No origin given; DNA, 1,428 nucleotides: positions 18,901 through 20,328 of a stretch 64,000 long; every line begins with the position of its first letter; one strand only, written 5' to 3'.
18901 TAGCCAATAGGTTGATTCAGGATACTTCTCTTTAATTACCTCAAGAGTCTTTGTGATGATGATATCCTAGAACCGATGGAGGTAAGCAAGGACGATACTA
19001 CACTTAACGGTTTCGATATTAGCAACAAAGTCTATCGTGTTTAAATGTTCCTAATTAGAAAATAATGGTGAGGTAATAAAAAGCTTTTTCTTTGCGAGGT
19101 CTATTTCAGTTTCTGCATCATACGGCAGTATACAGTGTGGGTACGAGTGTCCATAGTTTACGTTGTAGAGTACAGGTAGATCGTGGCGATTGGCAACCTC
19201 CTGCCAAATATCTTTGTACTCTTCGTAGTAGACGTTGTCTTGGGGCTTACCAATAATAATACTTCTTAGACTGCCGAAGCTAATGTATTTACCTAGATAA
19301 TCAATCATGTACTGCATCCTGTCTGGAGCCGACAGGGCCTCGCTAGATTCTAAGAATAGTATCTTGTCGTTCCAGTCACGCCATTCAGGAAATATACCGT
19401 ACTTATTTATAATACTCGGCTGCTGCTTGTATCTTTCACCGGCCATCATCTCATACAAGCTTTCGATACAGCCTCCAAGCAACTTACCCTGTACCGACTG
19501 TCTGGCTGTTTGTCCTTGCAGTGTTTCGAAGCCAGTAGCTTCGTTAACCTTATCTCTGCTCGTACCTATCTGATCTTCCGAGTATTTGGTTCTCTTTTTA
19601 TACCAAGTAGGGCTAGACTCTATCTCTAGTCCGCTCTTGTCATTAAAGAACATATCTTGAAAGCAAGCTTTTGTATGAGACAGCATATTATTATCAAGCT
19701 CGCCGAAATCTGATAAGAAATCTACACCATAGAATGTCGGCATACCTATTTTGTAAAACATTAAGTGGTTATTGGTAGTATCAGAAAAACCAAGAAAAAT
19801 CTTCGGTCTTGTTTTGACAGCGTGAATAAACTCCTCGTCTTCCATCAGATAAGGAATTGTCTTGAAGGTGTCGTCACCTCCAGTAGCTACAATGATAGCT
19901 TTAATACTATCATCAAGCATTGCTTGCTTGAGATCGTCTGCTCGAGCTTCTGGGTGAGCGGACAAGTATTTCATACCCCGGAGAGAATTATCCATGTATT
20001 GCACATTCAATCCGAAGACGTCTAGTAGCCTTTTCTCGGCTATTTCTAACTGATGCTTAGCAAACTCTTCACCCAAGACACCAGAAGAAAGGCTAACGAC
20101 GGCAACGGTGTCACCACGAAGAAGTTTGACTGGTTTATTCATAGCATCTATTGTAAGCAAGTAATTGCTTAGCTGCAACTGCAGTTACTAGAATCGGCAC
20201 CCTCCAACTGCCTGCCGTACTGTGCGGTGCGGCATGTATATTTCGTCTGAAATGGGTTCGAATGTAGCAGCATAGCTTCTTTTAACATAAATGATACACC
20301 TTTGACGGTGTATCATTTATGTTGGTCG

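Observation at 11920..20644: Four decayed copies of the tRNA-Trp 3' end delimit a ~8.7 kb composite island downstream of tRNA-Trp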

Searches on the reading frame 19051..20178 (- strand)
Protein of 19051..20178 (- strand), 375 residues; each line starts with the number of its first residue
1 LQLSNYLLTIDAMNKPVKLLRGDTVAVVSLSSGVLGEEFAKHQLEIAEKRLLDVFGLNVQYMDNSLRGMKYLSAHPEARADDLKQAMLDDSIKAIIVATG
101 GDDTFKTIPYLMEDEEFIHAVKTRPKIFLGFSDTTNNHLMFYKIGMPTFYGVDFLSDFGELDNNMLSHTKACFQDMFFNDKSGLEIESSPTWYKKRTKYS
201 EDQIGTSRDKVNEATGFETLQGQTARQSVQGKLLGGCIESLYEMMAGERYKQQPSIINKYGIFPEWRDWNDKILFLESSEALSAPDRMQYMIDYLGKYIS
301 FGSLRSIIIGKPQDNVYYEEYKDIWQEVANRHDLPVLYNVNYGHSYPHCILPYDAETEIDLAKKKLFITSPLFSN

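Call 10: search_protein_families(library=pfam, proteins=[window:19051-20178:-], max_evalue=0.01)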
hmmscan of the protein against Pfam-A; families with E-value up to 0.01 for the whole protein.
window:19051-20178:- (375 aa): 2 families
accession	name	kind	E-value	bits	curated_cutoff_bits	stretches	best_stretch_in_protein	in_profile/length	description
PF02016.21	Peptidase_S66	-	1.6e-26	93.2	25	1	25-151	1-121/121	LD-carboxypeptidase N-terminal domain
PF17676.7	Peptidase_S66C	-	7.4e-19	69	23.7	1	230-359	1-120/120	LD-carboxypeptidase C-terminal domain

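Call 60: find_encoding_contigs(protein=window:19051-20160:-, flank=10000, max_places=6)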
Protein window:19051-20160:- (369 aa): 1 contig read that carries it; 1 place shown.
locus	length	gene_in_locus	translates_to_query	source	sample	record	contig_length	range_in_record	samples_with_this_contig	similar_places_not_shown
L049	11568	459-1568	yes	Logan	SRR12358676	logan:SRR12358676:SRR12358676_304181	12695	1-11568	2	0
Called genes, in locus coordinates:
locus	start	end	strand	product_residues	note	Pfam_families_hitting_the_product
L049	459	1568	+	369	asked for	PF02016:Peptidase_S66, PF17676:Peptidase_S66C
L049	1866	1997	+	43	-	-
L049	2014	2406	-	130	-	-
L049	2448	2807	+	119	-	-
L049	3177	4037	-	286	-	PF12146:Hydrolase_4, PF00561:Abhydrolase_1 (faint)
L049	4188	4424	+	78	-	-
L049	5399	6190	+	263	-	PF00106:adh_short, PF08659:KR, PF13561:adh_short_C2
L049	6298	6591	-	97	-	-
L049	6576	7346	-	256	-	PF06966:DUF1295, PF02544:Steroid_dh (weak)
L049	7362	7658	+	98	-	-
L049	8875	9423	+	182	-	PF06414:Zeta_toxin (faint), PF13671:AAA_33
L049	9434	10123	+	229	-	PF01863:YgjP-like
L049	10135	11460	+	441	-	PF00512:HisKA, PF13581:HATPase_c_2 (weak), PF02518:HATPase_c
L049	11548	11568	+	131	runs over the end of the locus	PF00584:SecE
